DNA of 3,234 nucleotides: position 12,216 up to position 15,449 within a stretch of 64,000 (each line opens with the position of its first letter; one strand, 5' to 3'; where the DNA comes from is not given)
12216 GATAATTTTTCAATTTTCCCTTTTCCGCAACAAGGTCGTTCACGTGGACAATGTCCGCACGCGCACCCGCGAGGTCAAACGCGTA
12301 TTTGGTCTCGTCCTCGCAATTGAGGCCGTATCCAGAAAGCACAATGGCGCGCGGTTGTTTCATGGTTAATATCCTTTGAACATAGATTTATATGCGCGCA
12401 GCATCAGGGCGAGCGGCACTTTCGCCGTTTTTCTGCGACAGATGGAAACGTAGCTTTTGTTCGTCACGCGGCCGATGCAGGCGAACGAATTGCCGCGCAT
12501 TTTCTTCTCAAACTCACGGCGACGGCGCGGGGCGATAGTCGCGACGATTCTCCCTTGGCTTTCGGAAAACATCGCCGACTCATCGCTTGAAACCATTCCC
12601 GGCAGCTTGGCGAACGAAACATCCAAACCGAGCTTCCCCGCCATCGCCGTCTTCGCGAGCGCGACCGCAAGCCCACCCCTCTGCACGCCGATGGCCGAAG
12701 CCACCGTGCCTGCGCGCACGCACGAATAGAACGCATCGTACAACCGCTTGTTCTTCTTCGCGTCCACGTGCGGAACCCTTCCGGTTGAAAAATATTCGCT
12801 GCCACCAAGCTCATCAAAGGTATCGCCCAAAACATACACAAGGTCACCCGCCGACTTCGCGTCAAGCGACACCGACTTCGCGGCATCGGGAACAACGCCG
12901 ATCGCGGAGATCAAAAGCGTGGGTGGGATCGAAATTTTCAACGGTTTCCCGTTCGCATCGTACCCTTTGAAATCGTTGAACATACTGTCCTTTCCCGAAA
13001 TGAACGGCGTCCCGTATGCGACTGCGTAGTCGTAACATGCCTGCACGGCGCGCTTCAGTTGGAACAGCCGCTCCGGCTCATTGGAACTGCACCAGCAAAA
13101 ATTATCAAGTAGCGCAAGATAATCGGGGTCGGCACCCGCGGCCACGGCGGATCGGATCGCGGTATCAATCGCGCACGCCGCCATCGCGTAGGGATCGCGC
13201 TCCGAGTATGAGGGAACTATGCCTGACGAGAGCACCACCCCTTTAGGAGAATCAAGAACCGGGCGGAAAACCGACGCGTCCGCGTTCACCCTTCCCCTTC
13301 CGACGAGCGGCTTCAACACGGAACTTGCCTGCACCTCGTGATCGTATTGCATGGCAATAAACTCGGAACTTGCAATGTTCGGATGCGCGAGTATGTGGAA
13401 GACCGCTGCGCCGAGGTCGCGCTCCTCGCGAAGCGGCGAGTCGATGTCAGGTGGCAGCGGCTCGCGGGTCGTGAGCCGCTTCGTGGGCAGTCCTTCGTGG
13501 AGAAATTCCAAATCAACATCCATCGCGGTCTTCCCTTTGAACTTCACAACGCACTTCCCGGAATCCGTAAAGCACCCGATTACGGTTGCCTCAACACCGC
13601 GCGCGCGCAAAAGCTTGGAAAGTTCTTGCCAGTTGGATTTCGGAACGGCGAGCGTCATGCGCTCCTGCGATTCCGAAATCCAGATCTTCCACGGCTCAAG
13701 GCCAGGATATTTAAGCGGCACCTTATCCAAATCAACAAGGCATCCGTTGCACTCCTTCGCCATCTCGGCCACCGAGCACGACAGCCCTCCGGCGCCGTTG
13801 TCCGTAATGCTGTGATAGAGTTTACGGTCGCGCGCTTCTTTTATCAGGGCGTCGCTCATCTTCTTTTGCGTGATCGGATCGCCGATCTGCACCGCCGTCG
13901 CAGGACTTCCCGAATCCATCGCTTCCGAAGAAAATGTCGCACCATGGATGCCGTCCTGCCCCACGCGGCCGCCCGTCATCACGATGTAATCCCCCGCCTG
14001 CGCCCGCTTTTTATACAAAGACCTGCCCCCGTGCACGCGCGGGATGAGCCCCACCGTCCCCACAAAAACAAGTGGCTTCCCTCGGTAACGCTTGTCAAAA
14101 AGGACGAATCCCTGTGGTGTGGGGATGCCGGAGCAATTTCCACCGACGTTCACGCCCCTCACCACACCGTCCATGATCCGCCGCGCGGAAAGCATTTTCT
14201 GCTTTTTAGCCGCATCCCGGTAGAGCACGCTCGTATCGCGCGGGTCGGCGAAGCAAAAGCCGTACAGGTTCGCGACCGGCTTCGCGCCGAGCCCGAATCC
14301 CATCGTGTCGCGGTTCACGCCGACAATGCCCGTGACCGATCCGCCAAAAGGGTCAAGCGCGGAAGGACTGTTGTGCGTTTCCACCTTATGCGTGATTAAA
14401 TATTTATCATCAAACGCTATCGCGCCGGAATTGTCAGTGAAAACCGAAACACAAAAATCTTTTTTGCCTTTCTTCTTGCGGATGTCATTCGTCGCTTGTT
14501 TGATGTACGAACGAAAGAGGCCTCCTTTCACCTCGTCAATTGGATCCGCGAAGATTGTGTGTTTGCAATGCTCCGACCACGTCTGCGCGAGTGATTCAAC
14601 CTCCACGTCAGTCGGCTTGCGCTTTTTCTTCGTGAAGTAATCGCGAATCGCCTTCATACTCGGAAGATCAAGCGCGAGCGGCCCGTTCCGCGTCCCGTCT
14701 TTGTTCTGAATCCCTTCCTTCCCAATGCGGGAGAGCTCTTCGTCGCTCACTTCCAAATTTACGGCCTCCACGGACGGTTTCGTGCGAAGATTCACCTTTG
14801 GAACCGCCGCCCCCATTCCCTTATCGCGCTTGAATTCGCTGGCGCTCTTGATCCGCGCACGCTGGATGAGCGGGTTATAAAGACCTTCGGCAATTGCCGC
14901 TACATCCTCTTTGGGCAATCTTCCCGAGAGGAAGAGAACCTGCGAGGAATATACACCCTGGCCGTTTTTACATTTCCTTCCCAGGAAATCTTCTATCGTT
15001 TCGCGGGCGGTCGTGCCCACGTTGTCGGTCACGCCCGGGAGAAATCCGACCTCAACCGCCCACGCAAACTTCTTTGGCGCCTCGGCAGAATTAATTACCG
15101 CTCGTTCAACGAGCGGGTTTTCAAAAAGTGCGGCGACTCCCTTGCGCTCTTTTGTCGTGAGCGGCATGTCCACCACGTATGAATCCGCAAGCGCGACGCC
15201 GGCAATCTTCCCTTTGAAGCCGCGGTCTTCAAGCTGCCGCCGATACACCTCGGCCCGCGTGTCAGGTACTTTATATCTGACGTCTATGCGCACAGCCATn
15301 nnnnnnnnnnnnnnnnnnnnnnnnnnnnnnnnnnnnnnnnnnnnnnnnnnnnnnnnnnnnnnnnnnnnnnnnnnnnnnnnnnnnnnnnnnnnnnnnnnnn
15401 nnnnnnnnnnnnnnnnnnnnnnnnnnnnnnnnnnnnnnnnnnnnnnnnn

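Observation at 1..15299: Compact 13-gene purine supercluster with purS-purL fusion, embedded HD nucleotidase and unknown ORF; purH and purK not in the cluster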

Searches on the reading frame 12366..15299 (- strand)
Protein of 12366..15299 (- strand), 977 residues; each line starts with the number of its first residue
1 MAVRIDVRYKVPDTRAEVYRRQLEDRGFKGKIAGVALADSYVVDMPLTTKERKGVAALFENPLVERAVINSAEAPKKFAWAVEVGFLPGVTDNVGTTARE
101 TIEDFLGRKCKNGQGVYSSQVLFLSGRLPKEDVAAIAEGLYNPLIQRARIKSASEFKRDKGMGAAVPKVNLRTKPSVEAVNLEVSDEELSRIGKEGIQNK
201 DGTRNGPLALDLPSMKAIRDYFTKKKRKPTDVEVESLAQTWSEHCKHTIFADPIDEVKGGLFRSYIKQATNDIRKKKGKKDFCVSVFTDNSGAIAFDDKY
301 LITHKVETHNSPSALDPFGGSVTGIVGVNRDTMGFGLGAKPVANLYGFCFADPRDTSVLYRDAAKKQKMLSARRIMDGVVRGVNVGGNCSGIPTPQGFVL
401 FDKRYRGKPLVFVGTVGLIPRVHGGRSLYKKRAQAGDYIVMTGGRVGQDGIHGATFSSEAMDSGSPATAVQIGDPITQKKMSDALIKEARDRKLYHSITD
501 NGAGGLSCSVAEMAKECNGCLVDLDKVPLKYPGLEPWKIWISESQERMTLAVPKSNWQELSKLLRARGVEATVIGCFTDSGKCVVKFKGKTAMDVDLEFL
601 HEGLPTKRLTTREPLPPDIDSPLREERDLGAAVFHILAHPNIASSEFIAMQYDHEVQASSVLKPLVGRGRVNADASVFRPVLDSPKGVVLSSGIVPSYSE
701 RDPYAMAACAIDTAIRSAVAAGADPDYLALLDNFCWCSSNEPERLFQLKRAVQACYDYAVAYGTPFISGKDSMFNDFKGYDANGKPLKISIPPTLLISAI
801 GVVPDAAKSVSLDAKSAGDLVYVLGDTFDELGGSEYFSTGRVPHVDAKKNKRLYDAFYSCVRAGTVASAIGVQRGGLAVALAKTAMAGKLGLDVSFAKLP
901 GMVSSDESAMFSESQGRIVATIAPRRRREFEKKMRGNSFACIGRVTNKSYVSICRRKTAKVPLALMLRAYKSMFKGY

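Call 3: search_protein_families(library=pfam, proteins=[window:12366-15299:-])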
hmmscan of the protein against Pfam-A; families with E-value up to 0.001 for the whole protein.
window:12366-15299:- (977 aa): 3 families
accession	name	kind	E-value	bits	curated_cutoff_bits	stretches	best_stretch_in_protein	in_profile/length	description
PF02769.27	AIRS_C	-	4.8e-44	150.7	23.1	2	434-586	1-154/156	AIR synthase related protein, C-terminal domain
PF00586.29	AIRS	-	6.5e-19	68.8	24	2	289-419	2-112/112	AIR synthase related protein, N-terminal domain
PF18072.6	FGAR-AT_linker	-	4e-14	53.3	26.6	1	206-247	8-49/50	Formylglycinamide ribonucleotide amidotransferase linker domain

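Call 9: search_protein_families(library=ncbifam, proteins=[window:12366-15299:-])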
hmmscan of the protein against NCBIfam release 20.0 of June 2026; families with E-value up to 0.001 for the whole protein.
window:12366-15299:- (977 aa): 9 families
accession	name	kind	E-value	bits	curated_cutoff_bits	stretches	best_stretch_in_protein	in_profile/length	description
TIGR01736.1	FGAM_synth_II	equivalog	1.1e-152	509.9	525.75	1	215-975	6-715/718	phosphoribosylformylglycinamidine synthase subunit PurL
NF002290.1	PRK01213.1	equivalog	2.2e-147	492.2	648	1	223-975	11-720/723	phosphoribosylformylglycinamidine synthase subunit PurL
TIGR01857.1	FGAM-synthase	equivalog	1.1e-80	271.6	1057.05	2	296-933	308-904/1239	phosphoribosylformylglycinamidine synthase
NF003672.0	PRK05297.1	equivalog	9.8e-77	258.5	783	1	191-959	163-969/1290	phosphoribosylformylglycinamidine synthase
TIGR01735.1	FGAM_synt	equivalog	1.6e-67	227.9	1123.05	1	208-941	178-963/1307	phosphoribosylformylglycinamidine synthase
NF010690.0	PRK14090.1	equivalog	1e-62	212.4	1047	1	280-805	41-502/601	phosphoribosylformylglycinamidine synthase subunit PurL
TIGR01379.1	thiL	equivalog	2.1e-08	33.5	184.15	1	414-591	128-308/320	thiamine-phosphate kinase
TIGR04049.1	AIR_rel_sll0787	hypoth_equivalog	1.7e-05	24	321.3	0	484-595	197-308/318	sll0787 family AIR synthase-like protein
TIGR01739.1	tegu_FGAM_synt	hypoth_equivalog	0.00018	19.5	716.1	0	840-969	747-878/1206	herpesvirus tegument protein/v-FGAM-synthase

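Call 21: find_encoding_contigs(protein=window:12366-15299:-, flank=10000)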
Protein window:12366-15299:- (977 aa): no gene with exactly this product is on record in the collection.

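Call 23: find_homologous_proteins(query=window:12366-15299:-, max_evalue=1e-10)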
Query window:12366-15299:- (977 aa): 8000 proteins with E <= 1e-10 among 8000 candidates; the best 120 are listed.
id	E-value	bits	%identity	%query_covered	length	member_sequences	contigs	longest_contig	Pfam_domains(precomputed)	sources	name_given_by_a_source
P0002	0.0e+0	2219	100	100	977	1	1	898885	PF18072.7,PF00586.30,PF02769.28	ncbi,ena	-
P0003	0.0e+0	2022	91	100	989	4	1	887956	PF18072.7,PF00586.30,PF02769.28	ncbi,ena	-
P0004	0.0e+0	1597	71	100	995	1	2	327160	PF18072.7,PF00586.30,PF02769.28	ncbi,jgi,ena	-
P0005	0.0e+0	1538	68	100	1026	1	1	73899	PF18072.7,PF00586.30,PF02769.28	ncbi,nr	ncbi:MAG: phosphoribosylformylglycinamidine synthase [Candidatus Liptonbacteria bacterium]|nr:phosph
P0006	0.0e+0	1522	68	100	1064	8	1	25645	PF18072.7,PF00586.30,PF02769.28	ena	-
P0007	0.0e+0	1520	68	100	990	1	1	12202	PF18072.7,PF00586.30,PF02769.28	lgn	-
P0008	0.0e+0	1519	68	100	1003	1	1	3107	PF18072.7,PF00586.30,PF02769.28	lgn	-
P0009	0.0e+0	1489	69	100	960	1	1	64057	PF18072.7,PF00586.30,PF02769.28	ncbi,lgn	-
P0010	0.0e+0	1482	68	100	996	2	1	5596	PF18072.7,PF00586.30,PF02769.28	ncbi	-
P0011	0.0e+0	1466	66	100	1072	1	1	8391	PF18072.7,PF00586.30,PF02769.28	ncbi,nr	ncbi:MAG: AIR synthase-related protein [bacterium]|nr:AIR synthase-related protein [bacterium]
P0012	0.0e+0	1460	65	100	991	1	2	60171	PF18072.7,PF00586.30,PF02769.28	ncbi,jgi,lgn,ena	ncbi:MAG: AIR synthase-related protein [Parcubacteria group bacterium]|jgi:phosphoribosylformylglyci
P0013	0.0e+0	1452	66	99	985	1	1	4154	PF18072.7,PF00586.30,PF02769.28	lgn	-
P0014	0.0e+0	1446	64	100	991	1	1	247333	PF18072.7,PF00586.30,PF02769.28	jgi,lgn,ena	-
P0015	0.0e+0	1443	66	100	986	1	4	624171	PF18072.7,PF00586.30,PF02769.28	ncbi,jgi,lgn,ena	-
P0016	0.0e+0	1439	64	100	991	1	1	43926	PF18072.7,PF00586.30,PF02769.28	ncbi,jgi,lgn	ncbi:MAG: AIR synthase-related protein [Parcubacteria group bacterium]|jgi:phosphoribosylformylglyci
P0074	0.0e+0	1373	62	100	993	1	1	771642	PF18072.7,PF00586.30,PF02769.28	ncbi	-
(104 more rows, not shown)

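Call 24: find_encoding_contigs(protein=P0002, flank=10000, max_places=3)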
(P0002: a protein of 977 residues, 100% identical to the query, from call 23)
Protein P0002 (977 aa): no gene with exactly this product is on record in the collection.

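Call 25: find_encoding_contigs(protein=P0003, flank=10000, max_places=3)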
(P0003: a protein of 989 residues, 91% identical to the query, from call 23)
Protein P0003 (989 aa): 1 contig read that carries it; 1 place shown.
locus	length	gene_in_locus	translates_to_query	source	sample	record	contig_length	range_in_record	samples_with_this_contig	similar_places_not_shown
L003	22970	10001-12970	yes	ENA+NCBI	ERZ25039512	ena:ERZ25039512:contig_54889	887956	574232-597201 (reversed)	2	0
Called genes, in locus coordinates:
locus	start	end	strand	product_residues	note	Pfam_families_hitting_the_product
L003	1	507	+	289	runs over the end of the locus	PF00730:HhH-GPD, PF00633:HHH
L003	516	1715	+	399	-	PF00704:Glyco_hydro_18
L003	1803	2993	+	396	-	PF04041:Glyco_hydro_130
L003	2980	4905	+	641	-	PF04041:Glyco_hydro_130, PF00251:Glyco_hydro_32N (faint), PF04041:Glyco_hydro_130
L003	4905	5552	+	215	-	PF14360:PAP2_C (weak)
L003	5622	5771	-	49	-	-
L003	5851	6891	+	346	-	PF00106:adh_short, PF08659:KR, PF13561:adh_short_C2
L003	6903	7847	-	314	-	PF01933:CofD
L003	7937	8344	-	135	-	-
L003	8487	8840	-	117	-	-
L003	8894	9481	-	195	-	PF00293:NUDIX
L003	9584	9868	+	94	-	-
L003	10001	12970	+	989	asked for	PF18072:FGAR-AT_linker, PF00586:AIRS, PF02769:AIRS_C, PF00586:AIRS (weak), PF02769:AIRS_C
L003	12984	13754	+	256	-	PF13507:GATase_5, PF07685:GATase_3 (faint)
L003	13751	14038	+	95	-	-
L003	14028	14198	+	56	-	-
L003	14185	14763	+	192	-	PF12917:YfbR-like, PF13023:HD_3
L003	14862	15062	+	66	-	-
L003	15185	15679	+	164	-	PF00731:AIRC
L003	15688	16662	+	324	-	PF01259:SAICAR_synt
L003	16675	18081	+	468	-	PF13522:GATase_6, PF13537:GATase_7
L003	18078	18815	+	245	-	PF00551:Formyl_trans_N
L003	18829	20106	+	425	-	PF02844:GARS_N, PF01071:GARS_A, PF02843:GARS_C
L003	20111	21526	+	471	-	PF00206:Lyase_1, PF08328:ASL_C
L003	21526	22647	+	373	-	PF00586:AIRS, PF02769:AIRS_C (weak)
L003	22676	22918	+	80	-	-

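Call 28: list_cluster_members(proteins=[P0002, P0003, P0004, P0001])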
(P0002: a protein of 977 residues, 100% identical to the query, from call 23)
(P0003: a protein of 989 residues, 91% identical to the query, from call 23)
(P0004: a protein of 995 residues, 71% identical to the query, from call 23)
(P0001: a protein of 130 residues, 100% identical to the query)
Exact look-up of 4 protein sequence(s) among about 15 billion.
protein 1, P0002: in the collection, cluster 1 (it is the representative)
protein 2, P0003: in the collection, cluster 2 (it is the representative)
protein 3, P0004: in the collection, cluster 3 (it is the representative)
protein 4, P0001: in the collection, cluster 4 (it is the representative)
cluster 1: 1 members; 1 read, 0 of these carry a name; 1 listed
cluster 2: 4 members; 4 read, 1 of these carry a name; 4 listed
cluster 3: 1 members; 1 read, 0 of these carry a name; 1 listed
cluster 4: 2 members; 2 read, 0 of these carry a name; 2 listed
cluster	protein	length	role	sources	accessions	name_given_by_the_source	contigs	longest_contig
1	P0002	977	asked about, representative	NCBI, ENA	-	-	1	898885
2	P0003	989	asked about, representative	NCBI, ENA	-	-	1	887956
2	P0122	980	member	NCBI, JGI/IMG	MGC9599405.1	MAG: AIR synthase-related protein [Minisyncoccia bacterium] | phosphoribosylformylglycinamidine synthase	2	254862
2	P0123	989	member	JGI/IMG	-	-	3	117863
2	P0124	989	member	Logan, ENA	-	-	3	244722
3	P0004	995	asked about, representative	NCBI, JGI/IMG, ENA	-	-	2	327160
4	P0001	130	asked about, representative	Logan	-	-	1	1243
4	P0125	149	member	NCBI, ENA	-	-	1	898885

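Call 33: find_encoding_contigs(protein=P0004, flank=10000, max_places=1)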
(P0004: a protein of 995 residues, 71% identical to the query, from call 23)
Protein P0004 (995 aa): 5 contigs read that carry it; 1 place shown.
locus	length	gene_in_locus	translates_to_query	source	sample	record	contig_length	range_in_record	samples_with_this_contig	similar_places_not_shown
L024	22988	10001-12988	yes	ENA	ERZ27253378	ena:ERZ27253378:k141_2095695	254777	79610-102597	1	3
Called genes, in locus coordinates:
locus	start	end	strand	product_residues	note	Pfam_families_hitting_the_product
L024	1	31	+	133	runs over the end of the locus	PF02130:YbeY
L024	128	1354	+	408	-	PF11104:PilM_2 (faint), PF02491:SHS2_FTSA, PF06723:MreB_Mbl, PF14450:FtsA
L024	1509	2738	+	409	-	PF00091:Tubulin, PF12327:FtsZ_C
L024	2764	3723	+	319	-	-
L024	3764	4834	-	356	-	PF02646:RmuC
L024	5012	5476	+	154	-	-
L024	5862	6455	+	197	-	PF09335:VTT_dom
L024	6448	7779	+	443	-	PF01566:Nramp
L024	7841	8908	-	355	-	PF13354:Beta-lactamase2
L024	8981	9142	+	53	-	-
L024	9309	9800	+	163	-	-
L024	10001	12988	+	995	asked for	PF18072:FGAR-AT_linker, PF00586:AIRS, PF02769:AIRS_C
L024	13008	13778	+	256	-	PF13507:GATase_5, PF07685:GATase_3 (weak)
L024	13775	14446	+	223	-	PF00702:Hydrolase, PF13419:HAD_2, PF13242:Hydrolase_like (weak)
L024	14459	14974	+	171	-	PF00731:AIRC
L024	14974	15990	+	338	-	PF01259:SAICAR_synt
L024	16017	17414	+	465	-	PF00206:Lyase_1, PF08328:ASL_C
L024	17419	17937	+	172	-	PF01872:RibD_C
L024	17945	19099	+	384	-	PF00586:AIRS, PF02769:AIRS_C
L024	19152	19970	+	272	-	PF08501:Shikimate_dh_N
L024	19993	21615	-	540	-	PF02142:MGS, PF01808:AICARFT_IMPCHas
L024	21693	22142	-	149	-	-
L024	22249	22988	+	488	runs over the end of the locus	PF00478:IMPDH, PF00571:CBS, PF03060:NMO (weak), PF01070:FMN_dh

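Call 34: find_encoding_contigs(protein=P0015, flank=10000, max_places=1)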
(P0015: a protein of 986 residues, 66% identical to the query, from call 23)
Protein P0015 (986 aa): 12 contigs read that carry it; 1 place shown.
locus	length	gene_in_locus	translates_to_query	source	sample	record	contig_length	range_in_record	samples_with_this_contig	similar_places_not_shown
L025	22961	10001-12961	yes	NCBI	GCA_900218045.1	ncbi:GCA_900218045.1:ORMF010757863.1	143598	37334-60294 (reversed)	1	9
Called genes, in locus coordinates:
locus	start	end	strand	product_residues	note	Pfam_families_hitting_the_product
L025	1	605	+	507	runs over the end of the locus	PF00117:GATase, PF07722:Peptidase_C26 (weak), PF02540:NAD_synthase (weak), PF03054:tRNA_Me_trans (faint), PF06508:QueC (faint), PF00958:GMP_synt_C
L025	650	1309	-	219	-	-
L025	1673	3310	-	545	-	PF01565:FAD_binding_4, PF02913:FAD-oxidase_C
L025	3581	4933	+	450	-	PF00206:Lyase_1, PF10397:ADSL_C (faint)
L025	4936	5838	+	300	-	PF01259:SAICAR_synt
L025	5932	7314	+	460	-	PF13522:GATase_6, PF13537:GATase_7, PF00156:Pribosyltran (weak)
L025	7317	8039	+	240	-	PF00551:Formyl_trans_N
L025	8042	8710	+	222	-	PF00106:adh_short, PF13561:adh_short_C2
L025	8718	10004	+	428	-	PF02844:GARS_N, PF01071:GARS_A, PF02786:CPSase_L_D2 (faint), PF02222:ATP-grasp (weak), PF02843:GARS_C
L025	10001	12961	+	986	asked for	PF18072:FGAR-AT_linker, PF00586:AIRS, PF02769:AIRS_C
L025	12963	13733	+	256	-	PF13507:GATase_5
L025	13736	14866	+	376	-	PF00586:AIRS, PF02769:AIRS_C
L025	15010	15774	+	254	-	PF00459:Inositol_P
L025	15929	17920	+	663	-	PF02518:HATPase_c, PF00204:DNA_gyraseB, PF01751:Toprim, PF00986:DNA_gyraseB_C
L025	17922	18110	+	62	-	PF00584:SecE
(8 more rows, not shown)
